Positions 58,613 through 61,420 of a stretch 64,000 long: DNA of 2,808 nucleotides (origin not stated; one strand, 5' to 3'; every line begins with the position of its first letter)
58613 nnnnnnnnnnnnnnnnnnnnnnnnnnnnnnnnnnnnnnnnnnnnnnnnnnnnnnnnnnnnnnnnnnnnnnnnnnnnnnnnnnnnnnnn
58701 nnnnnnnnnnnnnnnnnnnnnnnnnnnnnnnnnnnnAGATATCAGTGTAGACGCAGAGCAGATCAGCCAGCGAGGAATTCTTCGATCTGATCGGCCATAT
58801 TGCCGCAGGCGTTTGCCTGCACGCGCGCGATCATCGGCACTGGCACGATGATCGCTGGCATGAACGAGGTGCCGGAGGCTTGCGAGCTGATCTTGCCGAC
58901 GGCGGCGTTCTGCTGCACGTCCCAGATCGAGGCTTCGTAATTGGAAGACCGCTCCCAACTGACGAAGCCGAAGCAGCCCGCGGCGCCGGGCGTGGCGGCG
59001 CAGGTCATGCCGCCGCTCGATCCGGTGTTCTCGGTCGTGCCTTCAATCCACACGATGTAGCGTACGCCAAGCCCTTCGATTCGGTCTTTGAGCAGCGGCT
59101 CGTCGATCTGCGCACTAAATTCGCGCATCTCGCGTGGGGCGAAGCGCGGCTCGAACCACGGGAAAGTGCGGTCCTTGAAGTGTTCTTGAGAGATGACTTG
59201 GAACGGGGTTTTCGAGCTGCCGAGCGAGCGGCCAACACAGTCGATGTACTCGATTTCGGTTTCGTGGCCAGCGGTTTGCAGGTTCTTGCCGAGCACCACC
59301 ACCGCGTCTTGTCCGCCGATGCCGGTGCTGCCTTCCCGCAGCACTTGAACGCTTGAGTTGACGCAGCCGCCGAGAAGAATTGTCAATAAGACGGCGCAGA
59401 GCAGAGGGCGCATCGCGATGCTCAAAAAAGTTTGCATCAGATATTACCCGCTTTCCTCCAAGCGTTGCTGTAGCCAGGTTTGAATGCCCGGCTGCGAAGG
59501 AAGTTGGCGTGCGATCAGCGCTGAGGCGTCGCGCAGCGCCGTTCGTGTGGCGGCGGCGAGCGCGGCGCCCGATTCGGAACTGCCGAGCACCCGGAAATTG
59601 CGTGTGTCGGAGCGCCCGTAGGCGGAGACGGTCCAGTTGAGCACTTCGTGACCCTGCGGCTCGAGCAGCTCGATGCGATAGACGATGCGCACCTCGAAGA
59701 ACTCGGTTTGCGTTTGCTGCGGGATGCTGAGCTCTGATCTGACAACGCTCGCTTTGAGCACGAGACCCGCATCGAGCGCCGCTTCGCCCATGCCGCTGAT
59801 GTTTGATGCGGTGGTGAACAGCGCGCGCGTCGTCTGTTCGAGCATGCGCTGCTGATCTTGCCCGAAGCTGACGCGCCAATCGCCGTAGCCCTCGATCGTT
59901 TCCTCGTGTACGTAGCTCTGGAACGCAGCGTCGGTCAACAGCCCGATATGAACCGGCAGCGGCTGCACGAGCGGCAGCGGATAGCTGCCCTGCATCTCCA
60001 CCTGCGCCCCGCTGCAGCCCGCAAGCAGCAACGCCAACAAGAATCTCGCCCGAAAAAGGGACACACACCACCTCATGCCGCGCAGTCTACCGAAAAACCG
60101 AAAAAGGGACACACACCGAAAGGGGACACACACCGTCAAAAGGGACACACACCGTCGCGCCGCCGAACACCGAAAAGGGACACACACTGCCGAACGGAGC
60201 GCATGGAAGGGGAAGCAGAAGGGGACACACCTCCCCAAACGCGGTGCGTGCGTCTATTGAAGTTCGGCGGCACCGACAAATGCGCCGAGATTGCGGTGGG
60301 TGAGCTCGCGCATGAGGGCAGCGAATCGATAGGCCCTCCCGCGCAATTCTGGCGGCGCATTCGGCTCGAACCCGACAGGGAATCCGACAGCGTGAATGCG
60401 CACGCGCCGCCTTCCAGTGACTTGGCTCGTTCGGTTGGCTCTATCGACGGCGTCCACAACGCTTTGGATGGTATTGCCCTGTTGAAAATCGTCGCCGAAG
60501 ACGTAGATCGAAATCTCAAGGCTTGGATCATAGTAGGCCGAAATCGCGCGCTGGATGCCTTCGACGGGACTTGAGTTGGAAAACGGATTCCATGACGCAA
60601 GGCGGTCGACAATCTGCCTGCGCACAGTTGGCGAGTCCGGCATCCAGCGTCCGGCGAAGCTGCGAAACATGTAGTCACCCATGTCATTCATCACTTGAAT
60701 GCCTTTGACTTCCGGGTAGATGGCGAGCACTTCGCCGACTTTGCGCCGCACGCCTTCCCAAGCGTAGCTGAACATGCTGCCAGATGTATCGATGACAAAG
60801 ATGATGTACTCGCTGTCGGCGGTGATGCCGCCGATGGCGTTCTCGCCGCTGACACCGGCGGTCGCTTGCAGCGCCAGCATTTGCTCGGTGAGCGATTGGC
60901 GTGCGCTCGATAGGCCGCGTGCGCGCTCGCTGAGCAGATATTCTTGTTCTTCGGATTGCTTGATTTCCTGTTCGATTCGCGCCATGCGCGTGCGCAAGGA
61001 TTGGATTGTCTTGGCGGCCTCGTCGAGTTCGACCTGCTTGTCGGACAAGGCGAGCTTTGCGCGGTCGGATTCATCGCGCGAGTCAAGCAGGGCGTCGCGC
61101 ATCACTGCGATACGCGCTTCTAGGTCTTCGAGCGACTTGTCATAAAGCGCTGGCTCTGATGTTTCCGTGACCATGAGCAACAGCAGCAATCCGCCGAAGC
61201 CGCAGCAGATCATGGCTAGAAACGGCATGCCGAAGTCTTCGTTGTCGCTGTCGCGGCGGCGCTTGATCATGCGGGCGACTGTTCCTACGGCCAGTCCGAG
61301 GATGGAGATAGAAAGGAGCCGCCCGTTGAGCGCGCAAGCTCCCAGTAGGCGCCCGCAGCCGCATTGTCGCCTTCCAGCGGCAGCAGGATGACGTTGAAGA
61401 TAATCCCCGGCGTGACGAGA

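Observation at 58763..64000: MotA/ExbB-like channel + actin/Hsp70-like protein + two TM-coiled-coil-vWA proteins + two lipoproteins in one operon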

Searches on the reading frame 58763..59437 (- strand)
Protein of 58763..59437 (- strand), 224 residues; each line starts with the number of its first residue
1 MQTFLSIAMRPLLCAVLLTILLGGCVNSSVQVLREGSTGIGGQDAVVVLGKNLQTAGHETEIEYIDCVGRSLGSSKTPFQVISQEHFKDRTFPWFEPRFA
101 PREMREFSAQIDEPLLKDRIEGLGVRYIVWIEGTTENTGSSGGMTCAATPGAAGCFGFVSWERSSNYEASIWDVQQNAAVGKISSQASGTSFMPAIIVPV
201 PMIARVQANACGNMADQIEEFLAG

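Call 3: search_protein_families(library=pfam, proteins=[window:58763-59437:-], max_evalue=0.1)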
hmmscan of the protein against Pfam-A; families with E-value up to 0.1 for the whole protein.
window:58763-59437:- (224 aa): 0 families

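Call 6: search_protein_families(library=padloc, proteins=[window:58763-59437:-], max_evalue=0.1)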
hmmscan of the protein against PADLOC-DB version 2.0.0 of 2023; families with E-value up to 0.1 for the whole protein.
window:58763-59437:- (224 aa): 0 families

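Call 7: search_protein_families(library=ncbifam, proteins=[window:58763-59437:-], max_evalue=0.1)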
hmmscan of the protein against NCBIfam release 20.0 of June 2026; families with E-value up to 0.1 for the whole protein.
window:58763-59437:- (224 aa): 0 families

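Call 45: find_homologous_proteins(query=window:58763-59437:-, max_evalue=0.001)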
Query window:58763-59437:- (224 aa): 297 proteins with E <= 0.001 among 683 candidates; the best 120 are listed.
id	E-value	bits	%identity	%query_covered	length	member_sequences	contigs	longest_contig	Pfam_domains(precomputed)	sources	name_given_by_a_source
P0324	6.6e-141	485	100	96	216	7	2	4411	-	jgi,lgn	-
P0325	1.0e-126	439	91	96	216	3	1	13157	-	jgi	-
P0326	1.3e-124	432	89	96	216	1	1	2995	-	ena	-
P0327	6.9e-124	429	85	100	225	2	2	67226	-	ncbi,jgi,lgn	-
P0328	5.1e-120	417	85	97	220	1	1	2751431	-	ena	-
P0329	9.1e-120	416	86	96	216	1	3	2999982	-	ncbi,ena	-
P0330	2.4e-115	402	81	96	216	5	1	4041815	-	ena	-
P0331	5.0e-114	397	83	96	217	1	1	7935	-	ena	-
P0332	1.6e-113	396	81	96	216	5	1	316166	-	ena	-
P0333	5.8e-112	390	81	97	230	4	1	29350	-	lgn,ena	-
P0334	9.1e-110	383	79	96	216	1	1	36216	-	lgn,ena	-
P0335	3.4e-108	378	78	96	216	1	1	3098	-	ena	-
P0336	3.2e-106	372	79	92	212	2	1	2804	-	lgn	-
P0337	8.9e-104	364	80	89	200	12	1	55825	-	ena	-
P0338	6.9e-103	361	73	100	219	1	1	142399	-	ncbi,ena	-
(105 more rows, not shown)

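Call 55: predict_structure(alignment_id=A2)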
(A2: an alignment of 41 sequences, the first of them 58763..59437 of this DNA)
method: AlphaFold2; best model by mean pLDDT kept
length: 224 residues; sequences in the alignment: 41
mean_pLDDT: 77.1   pTM: 0.69
mean pLDDT of the five models: 77.1, 72.2, 71.5, 71.2, 69.6
residues with pLDDT >= 90: 49; 70-90: 112; 50-70: 48; < 50: 15
segments of 3 or more residues with pLDDT < 50: 1-3, 54-57, 197-201
pLDDT, mean of each block of 10 residues (from residue 1): 52 69 68 82 89 54 84 84 92 86 84 91 93 77 72 67 80 90 80 49 63 88 82
secondary structure, 60 per line:
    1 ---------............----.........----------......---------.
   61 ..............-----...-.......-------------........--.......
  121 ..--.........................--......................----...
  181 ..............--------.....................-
elements in order: H10-21 E26-34 E45-50 H60-74 E80-82 H84-90 H104-111 H114-122 E125-149 E152-173 E178-194 H203-223

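Call 58: fold_search(model_id=the predicted structure, library=pdb)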
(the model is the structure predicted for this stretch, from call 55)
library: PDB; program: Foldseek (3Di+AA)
matches with E <= 10: 1216; with E <= 0.001: 35
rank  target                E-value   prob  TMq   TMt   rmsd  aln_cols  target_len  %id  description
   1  5t0z_A                2.6e-07  1.00  0.44  0.58   7.8       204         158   10  PelC from Geobacter metallireducens (released 2017-03-15)
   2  5t0z_B                5.4e-07  1.00  0.45  0.59   7.7       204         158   11  PelC from Geobacter metallireducens (released 2017-03-15)
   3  5t0z_D                1.2e-06  1.00  0.45  0.62   8.1       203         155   12  PelC from Geobacter metallireducens (released 2017-03-15)
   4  5t0z_C                1.3e-06  1.00  0.44  0.59   7.5       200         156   10  PelC from Geobacter metallireducens (released 2017-03-15)
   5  5t11_E                4.1e-06  1.00  0.38  0.54   7.1       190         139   11  PelC L103M dodecamer from Paraburkholderia phytofirmans, space group C2 (released 2017-03-15)
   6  5t10_B                5.5e-06  1.00  0.40  0.59   7.5       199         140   11  PelC dodecamer from Paraburkholderia phytofirmans, space group P6 (released 2017-03-15)
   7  5t11_G                6.6e-06  1.00  0.33  0.49   8.6       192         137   12  PelC L103M dodecamer from Paraburkholderia phytofirmans, space group C2 (released 2017-03-15)
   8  5t11_B                7.1e-06  1.00  0.33  0.45   7.9       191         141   13  PelC L103M dodecamer from Paraburkholderia phytofirmans, space group C2 (released 2017-03-15)
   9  5t11_F                1.5e-05  1.00  0.34  0.49   7.9       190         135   12  PelC L103M dodecamer from Paraburkholderia phytofirmans, space group C2 (released 2017-03-15)
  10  5t11_I                2.9e-05  1.00  0.37  0.56   8.2       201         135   11  PelC L103M dodecamer from Paraburkholderia phytofirmans, space group C2 (released 2017-03-15)
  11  5t11_D                3.5e-05  1.00  0.30  0.46   8.3       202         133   13  PelC L103M dodecamer from Paraburkholderia phytofirmans, space group C2 (released 2017-03-15)
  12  5t10_C                3.7e-05  1.00  0.38  0.58   7.8       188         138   11  PelC dodecamer from Paraburkholderia phytofirmans, space group P6 (released 2017-03-15)
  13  5t11_A                4.4e-05  1.00  0.34  0.50   7.4       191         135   12  PelC L103M dodecamer from Paraburkholderia phytofirmans, space group C2 (released 2017-03-15)
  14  5t11_C                4.4e-05  1.00  0.32  0.46   7.7       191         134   13  PelC L103M dodecamer from Paraburkholderia phytofirmans, space group C2 (released 2017-03-15)
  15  5t11_H                4.7e-05  1.00  0.33  0.46   8.5       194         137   12  PelC L103M dodecamer from Paraburkholderia phytofirmans, space group C2 (released 2017-03-15)
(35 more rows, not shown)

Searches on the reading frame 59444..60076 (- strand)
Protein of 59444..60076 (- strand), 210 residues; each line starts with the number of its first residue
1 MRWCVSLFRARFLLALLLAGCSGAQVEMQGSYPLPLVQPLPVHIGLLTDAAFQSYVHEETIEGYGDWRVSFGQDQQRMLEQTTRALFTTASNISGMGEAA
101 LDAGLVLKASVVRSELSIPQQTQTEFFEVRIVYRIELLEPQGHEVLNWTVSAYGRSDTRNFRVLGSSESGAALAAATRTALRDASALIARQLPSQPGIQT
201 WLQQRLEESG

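Call 84: search_solved_structures(query=A5, max_evalue=5)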
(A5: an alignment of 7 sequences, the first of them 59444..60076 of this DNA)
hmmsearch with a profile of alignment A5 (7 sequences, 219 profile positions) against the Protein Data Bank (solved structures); distinct sequences matched with E-value up to 5: 18.
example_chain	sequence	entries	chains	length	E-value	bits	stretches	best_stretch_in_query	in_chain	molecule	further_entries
5w6k_A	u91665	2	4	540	0.19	14.2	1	166-217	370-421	DNA polymerase I, thermostable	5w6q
4xiu_A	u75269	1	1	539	0.31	13.6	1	166-217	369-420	DNA polymerase I, thermostable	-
4n56_A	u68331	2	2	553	0.32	13.5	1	166-217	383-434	DNA polymerase I, thermostable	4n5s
8xk9_A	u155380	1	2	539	0.63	12.6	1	166-217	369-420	DNA polymerase I, thermostable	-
8xk7_A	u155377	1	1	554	0.66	12.5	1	166-217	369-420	DNA polymerase I, thermostable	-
8xjr_A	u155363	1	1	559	0.67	12.5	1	166-217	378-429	DNA polymerase I, thermostable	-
2ktq_A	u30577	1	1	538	0.78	12.3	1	166-217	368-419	PROTEIN (LARGE FRAGMENT OF DNA POLYMERASE I)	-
4ktq_A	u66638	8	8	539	0.78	12.3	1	166-217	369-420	PROTEIN (LARGE FRAGMENT OF DNA POLYMERASE I) | DNA polymerase I, thermostable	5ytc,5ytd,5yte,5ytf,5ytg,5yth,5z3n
1qtm_A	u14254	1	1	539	0.78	12.3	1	166-217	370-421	DNA POLYMERASE I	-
1jxe_A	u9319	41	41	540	0.79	12.3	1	166-217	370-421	TAQ DNA POLYMERASE I | PROTEIN (LARGE FRAGMENT OF DNA POLYMERASE I) | DNA polymerase I, thermostable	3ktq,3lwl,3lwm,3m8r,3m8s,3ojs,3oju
1qss_A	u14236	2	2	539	0.79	12.3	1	166-217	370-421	DNA POLYMERASE I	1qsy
6fbc_A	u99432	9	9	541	0.79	12.3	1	166-217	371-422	DNA polymerase I, thermostable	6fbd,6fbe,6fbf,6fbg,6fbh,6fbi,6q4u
1ktq_A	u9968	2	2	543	0.79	12.2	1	166-217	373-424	DNA POLYMERASE I | PROTEIN (DNA POLYMERASE I)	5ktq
4bwj_A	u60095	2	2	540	0.86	12.1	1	166-217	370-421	DNA POLYMERASE I, THERMOSTABLE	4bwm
3po4_A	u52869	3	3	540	0.95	12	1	166-217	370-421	DNA polymerase I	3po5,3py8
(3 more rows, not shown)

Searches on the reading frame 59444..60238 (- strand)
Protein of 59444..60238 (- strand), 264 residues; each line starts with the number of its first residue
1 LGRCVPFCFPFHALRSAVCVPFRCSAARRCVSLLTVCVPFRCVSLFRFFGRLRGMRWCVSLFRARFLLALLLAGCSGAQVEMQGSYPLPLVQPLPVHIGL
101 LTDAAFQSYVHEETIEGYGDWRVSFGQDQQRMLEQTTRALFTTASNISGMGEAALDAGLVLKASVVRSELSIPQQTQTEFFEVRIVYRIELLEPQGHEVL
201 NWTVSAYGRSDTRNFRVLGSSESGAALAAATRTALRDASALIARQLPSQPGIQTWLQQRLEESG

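Call 3: search_protein_families(library=pfam, proteins=[window:59444-60238:-], max_evalue=0.1)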
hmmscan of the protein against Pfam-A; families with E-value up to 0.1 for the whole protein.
window:59444-60238:- (264 aa): 1 family
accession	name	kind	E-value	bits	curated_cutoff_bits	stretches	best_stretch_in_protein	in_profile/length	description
PF04390.17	LptE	-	0.0064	17.6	23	1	128-246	11-114/118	Lipopolysaccharide-assembly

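Call 6: search_protein_families(library=padloc, proteins=[window:59444-60238:-], max_evalue=0.1)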
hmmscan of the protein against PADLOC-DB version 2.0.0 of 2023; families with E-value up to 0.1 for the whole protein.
window:59444-60238:- (264 aa): 0 families

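Call 7: search_protein_families(library=ncbifam, proteins=[window:59444-60238:-], max_evalue=0.1)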
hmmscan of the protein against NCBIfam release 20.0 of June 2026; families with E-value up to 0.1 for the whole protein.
window:59444-60238:- (264 aa): 0 families

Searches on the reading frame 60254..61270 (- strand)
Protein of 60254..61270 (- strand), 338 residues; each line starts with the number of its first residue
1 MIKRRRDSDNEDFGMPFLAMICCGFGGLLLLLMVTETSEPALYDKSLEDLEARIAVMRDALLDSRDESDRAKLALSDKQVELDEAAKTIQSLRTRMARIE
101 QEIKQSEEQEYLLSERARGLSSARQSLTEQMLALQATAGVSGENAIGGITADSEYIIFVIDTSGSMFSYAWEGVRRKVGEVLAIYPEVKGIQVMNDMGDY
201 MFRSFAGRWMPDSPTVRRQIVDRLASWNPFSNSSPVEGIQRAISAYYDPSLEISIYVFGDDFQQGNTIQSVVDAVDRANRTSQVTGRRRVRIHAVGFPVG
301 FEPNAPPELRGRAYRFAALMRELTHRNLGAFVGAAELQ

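Call 3: search_protein_families(library=pfam, proteins=[window:60254-61270:-], max_evalue=0.1)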
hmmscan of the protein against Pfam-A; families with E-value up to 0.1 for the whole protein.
window:60254-61270:- (338 aa): 5 families
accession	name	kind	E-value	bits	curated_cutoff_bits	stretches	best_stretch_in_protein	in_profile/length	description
PF11559.13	ADIP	-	0.06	13.9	34.3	1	45-135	28-121/151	Afadin- and alpha -actinin-Binding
PF12795.12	MscS_porin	-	0.072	13.1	34.4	0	36-131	69-164/238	Mechanosensitive ion channel porin domain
PF04100.18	Vps53_N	-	0.076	12.5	26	0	45-135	17-111/372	Vps53, N-terminal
PF10747.14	SirA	-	0.083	13.8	26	0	61-167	26-133/140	Sporulation inhibitor of replication protein SirA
PF04977.20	DivIC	-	0.084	13.1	28.9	0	73-118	17-62/80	Septum formation initiator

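Call 6: search_protein_families(library=padloc, proteins=[window:60254-61270:-], max_evalue=0.1)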
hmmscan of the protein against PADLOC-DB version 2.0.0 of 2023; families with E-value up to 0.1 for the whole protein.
window:60254-61270:- (338 aa): 5 families
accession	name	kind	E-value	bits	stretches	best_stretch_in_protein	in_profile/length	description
PDLC00006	DruC1|DruC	-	0.00045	16.8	1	47-138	170-261/626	Unknown function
PDLC03861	LmuB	-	0.00086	15.3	1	45-137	850-939/1213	-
PDLC02728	PbeC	-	0.027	11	1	42-122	223-299/671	PbeC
PDLC00580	JetC3|JetC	-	0.033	10.4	1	42-137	253-348/1068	DUF3584 domain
PDLC03864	LmuB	-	0.08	9.4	0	48-132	400-483/657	-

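Call 7: search_protein_families(library=ncbifam, proteins=[window:60254-61270:-], max_evalue=0.1)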
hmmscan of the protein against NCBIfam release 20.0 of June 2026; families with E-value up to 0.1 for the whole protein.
window:60254-61270:- (338 aa): 8 families
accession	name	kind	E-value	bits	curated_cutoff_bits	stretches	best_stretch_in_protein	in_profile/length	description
NF009647.0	PRK13182.1-2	equivalog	0.00029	20.9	165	1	42-115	88-159/176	chromosome-anchoring protein RacA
TIGR04523.1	Mplasa_alph_rch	subfamily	0.0012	16.8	270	1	45-108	239-302/745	helix-rich protein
TIGR02168.1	SMC_prok_B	equivalog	0.0042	14.9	567.35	1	45-135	784-874/1181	chromosome segregation protein SMC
TIGR02169.1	SMC_prok_A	equivalog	0.0057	14.4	729.4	1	44-137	833-926/1165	chromosome segregation protein SMC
NF005980.0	PRK08073.1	equivalog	0.0097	15.2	291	1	84-156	44-117/287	flagellar hook-associated protein 3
NF008438.0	PRK11281.1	equivalog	0.038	11.7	991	1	40-135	116-211/1113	mechanosensitive channel MscK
NF045487.1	ASRP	equivalog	0.039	12.6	300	1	46-134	318-402/593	archaea-specific SMC-related protein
NF053563.1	Rkd4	equivalog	0.046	11.8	860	1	48-133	164-248/747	arcadin-4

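Call 9: find_encoding_contigs(protein=window:60254-61270:-, flank=10000, max_places=6)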
Protein window:60254-61270:- (338 aa): 1 contig read that carries it; 1 place shown.
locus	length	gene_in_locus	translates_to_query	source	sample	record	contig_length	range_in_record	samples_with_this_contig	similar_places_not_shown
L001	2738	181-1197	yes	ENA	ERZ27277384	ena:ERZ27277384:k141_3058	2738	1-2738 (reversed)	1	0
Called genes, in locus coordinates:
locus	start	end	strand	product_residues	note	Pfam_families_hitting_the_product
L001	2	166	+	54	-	?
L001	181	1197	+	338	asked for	-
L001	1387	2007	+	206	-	-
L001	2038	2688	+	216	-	-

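Call 40: find_homologous_proteins(query=window:60254-61270:-, max_evalue=0.00001)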
Query window:60254-61270:- (338 aa): 7990 proteins with E <= 0.00001 among 8000 candidates; the best 120 are listed.
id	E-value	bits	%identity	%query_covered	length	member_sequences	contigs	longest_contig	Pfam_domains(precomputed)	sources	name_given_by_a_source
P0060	5.2e-218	740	100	100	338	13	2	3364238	-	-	-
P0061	3.2e-190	649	87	100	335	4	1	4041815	-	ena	-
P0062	5.2e-185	632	85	100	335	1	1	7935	-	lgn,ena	-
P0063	1.9e-175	601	80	100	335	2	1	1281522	PF08614.17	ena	-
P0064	1.3e-173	594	79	100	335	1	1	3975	PF08614.17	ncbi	-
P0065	5.6e-173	592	79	100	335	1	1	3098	-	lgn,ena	-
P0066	7.2e-173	592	80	100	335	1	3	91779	-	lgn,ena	-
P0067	6.0e-172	589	80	100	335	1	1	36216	-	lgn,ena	-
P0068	4.8e-169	580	78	100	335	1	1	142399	-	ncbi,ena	-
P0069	3.0e-168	577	78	100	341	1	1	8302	PF08614.17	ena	-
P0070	5.3e-168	576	78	100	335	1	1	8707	-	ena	-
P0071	4.4e-165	566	77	100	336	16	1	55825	-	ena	-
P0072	2.5e-164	564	76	100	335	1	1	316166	-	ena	-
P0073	5.6e-162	556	79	94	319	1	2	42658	-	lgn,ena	-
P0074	6.2e-106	372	54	99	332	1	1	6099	-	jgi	jgi:hypothetical protein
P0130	1.6e-95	338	52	98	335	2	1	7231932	-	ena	-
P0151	9.4e-95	335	51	100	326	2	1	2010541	-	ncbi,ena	-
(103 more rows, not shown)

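Call 53: find_encoding_contigs(protein=P0130, flank=10000, max_places=1)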
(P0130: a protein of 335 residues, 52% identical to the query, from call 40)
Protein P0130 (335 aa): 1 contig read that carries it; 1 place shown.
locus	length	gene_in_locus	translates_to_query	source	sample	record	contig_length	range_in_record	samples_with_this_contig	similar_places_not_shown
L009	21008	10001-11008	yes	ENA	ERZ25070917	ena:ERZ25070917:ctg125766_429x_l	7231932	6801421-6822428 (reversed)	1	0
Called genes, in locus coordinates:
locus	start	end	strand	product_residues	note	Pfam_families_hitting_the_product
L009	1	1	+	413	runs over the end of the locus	PF13424:TPR_12 (faint), PF24885:TPR_NPHP3 (faint), PF03544:TonB_C (weak)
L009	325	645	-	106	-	-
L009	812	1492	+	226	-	-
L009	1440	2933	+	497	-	-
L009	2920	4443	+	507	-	PF00515:TPR_1 (faint), PF07719:TPR_2 (faint), PF14559:TPR_19 (faint)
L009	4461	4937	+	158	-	PF08308:PEGA (faint)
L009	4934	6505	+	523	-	PF08308:PEGA, PF03781:FGE-sulfatase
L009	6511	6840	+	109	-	-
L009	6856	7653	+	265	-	PF01618:MotA_ExbB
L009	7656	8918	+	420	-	-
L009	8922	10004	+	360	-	PF13519:VWA_2 (faint)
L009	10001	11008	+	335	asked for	-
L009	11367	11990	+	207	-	-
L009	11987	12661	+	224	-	-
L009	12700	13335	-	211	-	PF13649:Methyltransf_25 (weak)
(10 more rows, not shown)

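Call 54: find_encoding_contigs(protein=P0151, flank=10000, max_places=1)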
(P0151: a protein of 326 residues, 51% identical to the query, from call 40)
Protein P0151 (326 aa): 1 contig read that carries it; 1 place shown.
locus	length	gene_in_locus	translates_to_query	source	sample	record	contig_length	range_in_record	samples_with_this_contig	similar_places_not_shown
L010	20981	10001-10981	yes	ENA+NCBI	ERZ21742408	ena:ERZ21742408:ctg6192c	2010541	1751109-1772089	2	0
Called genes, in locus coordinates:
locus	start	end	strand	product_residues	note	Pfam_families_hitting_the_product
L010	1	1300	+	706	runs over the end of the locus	PF13620:CarboxypepD_reg (faint), PF08308:PEGA, PF03781:FGE-sulfatase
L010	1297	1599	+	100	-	-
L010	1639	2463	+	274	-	PF01618:MotA_ExbB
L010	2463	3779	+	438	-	-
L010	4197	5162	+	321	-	-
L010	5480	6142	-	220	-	-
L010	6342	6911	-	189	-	-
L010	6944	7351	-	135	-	-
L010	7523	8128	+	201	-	-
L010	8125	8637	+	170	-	PF00589:Phage_integrase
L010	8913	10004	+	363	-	PF13768:VWA_3 (faint)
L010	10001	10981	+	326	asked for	-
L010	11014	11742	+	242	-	-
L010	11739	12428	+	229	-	-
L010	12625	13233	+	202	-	PF01609:DDE_Tnp_1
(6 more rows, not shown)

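Call 62: search_solved_structures(query=A3, max_evalue=1, show_alignments=1)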
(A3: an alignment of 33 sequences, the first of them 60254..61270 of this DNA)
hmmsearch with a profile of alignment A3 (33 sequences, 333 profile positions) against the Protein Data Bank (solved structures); distinct sequences matched with E-value up to 1: 34.
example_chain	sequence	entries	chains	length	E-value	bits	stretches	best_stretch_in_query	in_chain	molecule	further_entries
8qox_B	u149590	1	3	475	0.014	17.8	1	40-149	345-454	Conserved membrane protein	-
7jg5_b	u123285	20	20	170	0.095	15.1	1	24-132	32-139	ATP synthase subunit b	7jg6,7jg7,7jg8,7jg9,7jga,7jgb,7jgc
7njk_b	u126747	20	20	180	0.11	14.9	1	24-132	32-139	ATP synthase subunit b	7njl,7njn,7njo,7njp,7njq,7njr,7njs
9eg6_A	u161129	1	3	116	0.11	14.8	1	33-121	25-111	Caveolae-associated protein 1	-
7saf_A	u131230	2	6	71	0.15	14.5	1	45-110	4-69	General control transcription factor GCN4/M protein chimera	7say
6snz_A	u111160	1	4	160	0.16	14.4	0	48-113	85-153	Prelamin-A/C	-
4zry_B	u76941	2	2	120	0.16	14.4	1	59-128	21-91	Keratin, type II cytoskeletal 1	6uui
7d9n_A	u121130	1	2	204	0.17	14.3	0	56-117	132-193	Lamin-A/C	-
4qkv_A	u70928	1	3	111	0.2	14.1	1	33-121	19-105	Polymerase I and transcript release factor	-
6e6a_B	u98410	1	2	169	0.21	14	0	36-119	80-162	Inclusion membrane protein A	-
5aps_A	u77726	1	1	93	0.24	13.8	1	36-105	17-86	GENERAL CONTROL PROTEIN GCN4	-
6e7e_A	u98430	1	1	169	0.25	13.7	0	36-119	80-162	Inclusion membrane protein A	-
1nkn_A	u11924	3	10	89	0.27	13.6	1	74-144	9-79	S2N51-GCN4 | Myosin heavy chain, striated muscle/General control protein GCN4 chimera | Myosin heavy chain, striated muscle/General control protein GCN4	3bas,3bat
9eiu_A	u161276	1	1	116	0.29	13.5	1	33-121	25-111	Caveolae-associated protein 1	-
9egn_A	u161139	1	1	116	0.3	13.5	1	33-121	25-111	Caveolae-associated protein 1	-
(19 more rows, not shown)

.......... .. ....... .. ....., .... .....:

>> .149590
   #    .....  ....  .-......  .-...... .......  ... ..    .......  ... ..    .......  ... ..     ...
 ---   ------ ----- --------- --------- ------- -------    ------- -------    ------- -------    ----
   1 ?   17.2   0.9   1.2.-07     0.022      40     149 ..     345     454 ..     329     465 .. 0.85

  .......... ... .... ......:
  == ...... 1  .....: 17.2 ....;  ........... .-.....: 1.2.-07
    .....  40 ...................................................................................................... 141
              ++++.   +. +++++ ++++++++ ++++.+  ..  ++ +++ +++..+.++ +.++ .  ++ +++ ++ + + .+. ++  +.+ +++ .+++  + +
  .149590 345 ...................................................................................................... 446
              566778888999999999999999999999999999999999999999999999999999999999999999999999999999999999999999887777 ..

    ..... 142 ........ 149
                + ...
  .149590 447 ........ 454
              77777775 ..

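Call 85: search_dna_similar(query=window:60254-61270:-, collection=plasmids, mode=protein, max_rows=10)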
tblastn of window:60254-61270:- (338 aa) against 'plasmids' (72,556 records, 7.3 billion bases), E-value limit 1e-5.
No match.
